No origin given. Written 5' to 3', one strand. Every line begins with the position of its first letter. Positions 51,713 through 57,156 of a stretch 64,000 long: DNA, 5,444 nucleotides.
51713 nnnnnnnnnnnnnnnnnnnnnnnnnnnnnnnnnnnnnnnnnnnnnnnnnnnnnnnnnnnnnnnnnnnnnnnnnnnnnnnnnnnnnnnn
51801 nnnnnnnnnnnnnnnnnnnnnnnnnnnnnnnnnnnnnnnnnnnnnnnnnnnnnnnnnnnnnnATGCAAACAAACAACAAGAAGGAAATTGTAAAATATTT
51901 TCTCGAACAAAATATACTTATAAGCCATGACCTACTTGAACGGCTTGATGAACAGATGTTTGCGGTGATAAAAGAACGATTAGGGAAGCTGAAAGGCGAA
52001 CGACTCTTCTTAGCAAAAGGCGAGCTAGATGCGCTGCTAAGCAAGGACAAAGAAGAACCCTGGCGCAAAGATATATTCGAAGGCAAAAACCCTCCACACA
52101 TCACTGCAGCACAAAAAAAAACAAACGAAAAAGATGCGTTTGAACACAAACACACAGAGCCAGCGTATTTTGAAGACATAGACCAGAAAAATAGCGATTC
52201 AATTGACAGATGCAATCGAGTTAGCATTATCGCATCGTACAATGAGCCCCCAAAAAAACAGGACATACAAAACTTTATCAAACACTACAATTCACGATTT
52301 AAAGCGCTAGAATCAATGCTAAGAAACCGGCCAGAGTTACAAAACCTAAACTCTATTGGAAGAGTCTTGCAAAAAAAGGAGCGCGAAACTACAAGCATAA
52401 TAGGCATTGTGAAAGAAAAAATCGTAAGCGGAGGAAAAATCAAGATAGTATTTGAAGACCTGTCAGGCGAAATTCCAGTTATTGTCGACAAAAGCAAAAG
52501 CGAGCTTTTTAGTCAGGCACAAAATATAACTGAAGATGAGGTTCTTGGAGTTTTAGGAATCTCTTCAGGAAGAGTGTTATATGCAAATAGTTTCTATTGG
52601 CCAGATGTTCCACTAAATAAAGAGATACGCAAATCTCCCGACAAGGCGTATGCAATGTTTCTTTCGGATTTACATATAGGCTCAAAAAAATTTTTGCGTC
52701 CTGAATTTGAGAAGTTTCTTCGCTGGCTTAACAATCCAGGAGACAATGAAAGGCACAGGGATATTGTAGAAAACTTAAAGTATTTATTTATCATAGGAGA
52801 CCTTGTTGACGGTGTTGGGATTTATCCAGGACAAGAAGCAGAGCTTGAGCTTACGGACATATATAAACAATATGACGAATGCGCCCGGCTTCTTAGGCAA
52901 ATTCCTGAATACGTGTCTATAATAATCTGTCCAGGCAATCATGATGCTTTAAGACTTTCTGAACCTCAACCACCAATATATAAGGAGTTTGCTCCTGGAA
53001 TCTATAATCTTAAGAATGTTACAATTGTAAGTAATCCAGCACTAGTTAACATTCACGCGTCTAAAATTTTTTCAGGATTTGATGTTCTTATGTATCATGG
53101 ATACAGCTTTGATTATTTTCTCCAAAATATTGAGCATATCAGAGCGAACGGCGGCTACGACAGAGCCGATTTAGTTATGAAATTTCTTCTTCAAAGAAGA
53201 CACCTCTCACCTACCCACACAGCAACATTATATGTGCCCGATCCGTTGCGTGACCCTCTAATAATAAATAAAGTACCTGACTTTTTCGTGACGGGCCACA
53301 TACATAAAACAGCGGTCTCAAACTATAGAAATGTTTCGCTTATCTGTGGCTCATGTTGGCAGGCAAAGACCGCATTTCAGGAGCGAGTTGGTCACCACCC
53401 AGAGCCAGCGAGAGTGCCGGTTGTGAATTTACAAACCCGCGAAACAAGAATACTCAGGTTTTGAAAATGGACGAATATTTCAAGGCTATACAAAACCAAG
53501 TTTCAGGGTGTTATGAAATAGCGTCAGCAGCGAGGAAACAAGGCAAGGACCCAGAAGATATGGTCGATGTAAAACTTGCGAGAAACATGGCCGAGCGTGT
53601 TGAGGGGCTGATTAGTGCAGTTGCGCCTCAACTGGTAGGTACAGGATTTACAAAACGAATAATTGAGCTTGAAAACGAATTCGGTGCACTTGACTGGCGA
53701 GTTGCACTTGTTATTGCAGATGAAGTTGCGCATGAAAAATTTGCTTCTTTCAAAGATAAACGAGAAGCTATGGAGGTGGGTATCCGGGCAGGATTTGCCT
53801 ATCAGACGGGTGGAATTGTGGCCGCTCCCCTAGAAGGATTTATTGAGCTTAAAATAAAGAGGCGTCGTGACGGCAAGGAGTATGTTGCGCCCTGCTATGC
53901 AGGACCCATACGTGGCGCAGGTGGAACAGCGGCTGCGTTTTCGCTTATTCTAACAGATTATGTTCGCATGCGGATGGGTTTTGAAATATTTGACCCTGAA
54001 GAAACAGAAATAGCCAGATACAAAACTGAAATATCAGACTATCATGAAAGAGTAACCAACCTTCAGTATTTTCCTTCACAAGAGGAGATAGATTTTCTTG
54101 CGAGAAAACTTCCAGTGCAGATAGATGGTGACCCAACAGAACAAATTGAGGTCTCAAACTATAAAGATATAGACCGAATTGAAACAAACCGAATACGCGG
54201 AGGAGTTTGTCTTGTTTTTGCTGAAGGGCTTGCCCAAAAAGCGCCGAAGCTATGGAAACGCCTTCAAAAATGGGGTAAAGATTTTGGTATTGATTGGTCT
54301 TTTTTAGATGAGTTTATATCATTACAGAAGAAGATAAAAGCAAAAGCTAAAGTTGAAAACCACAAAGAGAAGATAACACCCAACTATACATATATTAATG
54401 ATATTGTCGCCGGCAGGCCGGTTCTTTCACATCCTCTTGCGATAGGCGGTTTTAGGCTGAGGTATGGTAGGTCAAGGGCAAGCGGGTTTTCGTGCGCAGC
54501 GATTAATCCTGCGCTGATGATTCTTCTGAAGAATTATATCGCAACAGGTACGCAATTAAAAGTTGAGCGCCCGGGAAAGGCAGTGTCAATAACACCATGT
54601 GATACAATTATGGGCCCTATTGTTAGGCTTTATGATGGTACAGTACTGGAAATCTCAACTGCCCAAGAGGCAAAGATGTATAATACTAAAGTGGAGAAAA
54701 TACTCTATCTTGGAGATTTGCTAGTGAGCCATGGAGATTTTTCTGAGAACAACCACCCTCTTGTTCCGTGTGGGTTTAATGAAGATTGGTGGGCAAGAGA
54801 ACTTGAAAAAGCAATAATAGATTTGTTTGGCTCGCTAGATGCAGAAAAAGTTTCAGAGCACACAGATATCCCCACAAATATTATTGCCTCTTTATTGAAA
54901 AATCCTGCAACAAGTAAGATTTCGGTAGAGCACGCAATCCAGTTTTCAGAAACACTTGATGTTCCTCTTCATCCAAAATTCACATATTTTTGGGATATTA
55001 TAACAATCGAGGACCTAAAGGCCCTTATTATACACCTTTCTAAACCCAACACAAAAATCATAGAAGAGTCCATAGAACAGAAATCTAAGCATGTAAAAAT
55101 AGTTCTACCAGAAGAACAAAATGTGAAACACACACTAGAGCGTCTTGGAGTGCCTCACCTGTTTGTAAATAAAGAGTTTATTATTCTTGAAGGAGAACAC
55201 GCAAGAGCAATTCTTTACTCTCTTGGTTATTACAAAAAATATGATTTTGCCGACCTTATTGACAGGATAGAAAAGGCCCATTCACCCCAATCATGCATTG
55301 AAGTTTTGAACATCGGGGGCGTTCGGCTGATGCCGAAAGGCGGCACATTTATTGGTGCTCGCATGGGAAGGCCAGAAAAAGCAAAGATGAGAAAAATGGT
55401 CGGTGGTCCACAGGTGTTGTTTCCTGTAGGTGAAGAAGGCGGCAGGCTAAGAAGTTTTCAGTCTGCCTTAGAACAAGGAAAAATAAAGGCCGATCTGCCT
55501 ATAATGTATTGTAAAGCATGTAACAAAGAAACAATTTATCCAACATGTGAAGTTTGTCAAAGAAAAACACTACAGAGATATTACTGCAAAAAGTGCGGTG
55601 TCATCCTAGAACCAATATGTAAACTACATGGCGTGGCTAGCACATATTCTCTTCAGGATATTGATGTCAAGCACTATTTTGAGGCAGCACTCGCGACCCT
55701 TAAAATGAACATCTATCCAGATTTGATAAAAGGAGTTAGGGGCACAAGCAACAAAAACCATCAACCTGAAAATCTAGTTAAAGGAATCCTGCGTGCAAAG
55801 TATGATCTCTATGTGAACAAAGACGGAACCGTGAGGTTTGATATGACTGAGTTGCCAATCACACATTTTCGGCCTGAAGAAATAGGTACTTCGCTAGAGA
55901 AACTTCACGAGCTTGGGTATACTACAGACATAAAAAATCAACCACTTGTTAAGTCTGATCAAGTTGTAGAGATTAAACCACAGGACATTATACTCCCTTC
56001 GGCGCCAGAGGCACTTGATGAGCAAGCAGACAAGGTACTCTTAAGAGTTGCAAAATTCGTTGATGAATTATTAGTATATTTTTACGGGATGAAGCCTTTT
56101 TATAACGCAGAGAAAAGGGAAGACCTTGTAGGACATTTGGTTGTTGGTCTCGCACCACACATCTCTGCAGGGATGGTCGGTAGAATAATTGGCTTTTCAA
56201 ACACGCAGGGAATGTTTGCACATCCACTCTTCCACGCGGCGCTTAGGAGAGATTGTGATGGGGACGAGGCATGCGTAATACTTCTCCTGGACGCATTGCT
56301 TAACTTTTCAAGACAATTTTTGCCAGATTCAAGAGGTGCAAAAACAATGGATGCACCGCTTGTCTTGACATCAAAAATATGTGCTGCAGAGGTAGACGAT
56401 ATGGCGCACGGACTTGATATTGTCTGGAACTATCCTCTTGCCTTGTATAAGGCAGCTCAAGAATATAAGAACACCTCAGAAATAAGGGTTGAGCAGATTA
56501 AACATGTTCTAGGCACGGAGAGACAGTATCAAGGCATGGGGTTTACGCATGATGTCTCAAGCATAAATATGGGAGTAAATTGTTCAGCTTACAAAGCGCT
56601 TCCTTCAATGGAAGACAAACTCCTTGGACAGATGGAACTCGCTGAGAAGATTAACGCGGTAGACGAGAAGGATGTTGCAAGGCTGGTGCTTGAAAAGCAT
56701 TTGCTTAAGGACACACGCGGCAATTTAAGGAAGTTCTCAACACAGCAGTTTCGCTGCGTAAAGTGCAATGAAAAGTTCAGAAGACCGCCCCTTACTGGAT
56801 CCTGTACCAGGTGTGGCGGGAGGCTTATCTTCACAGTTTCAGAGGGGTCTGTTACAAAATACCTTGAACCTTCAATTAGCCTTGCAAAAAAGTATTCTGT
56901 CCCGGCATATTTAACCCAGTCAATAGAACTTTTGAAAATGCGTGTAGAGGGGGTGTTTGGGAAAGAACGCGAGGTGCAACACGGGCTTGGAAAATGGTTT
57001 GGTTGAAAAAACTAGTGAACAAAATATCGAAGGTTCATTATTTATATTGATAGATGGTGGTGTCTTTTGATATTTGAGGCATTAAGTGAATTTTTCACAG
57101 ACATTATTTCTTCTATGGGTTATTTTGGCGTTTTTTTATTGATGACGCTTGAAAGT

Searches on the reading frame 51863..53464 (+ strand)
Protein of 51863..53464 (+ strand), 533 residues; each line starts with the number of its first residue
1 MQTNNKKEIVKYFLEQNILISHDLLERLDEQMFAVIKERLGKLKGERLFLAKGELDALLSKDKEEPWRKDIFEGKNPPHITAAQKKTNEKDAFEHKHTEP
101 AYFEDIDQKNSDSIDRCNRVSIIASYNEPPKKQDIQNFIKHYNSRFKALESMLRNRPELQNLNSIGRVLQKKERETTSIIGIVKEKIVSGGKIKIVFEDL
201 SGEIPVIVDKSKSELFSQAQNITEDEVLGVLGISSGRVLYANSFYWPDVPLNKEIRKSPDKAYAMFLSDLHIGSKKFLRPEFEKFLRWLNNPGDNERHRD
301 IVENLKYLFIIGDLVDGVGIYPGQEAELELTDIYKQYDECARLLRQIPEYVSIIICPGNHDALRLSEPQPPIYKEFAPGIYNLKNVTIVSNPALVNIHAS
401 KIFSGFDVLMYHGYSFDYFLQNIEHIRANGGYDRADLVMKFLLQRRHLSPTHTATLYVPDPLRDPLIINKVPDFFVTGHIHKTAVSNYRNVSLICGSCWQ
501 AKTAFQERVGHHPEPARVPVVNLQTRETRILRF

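Call 4: search_protein_families(library=pfam, proteins=[window:51863-53464:+])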
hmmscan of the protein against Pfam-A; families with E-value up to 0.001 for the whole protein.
window:51863-53464:+ (533 aa): 3 families
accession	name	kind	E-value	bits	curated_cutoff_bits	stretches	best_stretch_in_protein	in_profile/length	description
PF04042.21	DNA_pol_E_B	-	7.3e-13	48.9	29.1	1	265-479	2-203/210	DNA polymerase alpha/epsilon subunit B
PF00149.33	Metallophos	-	4.4e-12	47.3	21.5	1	265-482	4-190/191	Calcineurin-like phosphoesterase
PF01336.31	tRNA_anti-codon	-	0.00062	20.1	27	0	178-232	2-55/75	OB-fold nucleic acid binding domain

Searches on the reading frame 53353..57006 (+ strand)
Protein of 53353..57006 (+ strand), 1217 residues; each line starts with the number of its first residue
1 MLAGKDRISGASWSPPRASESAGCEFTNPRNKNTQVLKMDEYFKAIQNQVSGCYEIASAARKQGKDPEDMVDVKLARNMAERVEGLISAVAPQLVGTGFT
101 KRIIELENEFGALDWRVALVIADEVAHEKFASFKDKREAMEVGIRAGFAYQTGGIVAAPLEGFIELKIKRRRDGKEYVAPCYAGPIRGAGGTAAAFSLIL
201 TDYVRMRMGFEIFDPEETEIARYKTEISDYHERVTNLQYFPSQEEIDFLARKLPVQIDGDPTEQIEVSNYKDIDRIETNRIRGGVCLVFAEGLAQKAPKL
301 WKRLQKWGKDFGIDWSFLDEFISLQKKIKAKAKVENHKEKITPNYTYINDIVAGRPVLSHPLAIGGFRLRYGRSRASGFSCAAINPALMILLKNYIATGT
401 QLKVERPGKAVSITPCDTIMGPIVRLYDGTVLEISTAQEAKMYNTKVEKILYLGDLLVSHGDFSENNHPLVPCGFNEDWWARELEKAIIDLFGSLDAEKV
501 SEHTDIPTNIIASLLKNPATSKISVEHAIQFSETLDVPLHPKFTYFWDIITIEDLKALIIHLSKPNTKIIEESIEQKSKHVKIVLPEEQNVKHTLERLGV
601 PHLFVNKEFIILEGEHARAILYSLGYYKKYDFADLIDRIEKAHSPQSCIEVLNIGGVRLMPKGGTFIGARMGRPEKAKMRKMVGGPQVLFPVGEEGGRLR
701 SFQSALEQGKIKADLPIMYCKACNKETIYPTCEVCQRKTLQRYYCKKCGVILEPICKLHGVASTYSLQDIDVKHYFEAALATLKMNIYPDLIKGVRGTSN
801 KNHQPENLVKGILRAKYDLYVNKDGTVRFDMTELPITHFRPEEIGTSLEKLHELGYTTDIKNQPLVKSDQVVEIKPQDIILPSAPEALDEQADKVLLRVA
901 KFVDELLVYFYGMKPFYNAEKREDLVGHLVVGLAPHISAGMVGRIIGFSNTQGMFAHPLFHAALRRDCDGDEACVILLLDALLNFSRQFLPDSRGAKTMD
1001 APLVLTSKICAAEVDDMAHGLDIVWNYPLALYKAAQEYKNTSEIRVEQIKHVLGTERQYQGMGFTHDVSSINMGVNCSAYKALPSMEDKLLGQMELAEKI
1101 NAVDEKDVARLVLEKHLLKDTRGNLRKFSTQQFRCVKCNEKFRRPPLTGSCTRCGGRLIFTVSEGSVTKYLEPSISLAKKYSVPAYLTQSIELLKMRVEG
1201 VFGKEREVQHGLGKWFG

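Call 4: search_protein_families(library=pfam, proteins=[window:53353-57006:+])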
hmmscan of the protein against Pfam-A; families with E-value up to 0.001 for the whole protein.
window:53353-57006:+ (1217 aa): 3 families
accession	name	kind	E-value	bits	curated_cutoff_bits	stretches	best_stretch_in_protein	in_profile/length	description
PF24846.1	PolC_DP2_cat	-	3.9e-121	404.1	24.3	1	790-1089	6-299/299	DNA polymerase II large subunit DP2, catalytic domain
PF24844.1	PolC_DP2_central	-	2.8e-117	392.2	24.3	1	336-750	3-368/372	DNA polymerase II large subunit DP2, central domain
PF03833.19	PolC_DP2_N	-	1.9e-86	290.1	24.3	1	41-323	1-270/271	DNA polymerase II large subunit DP2, N-terminal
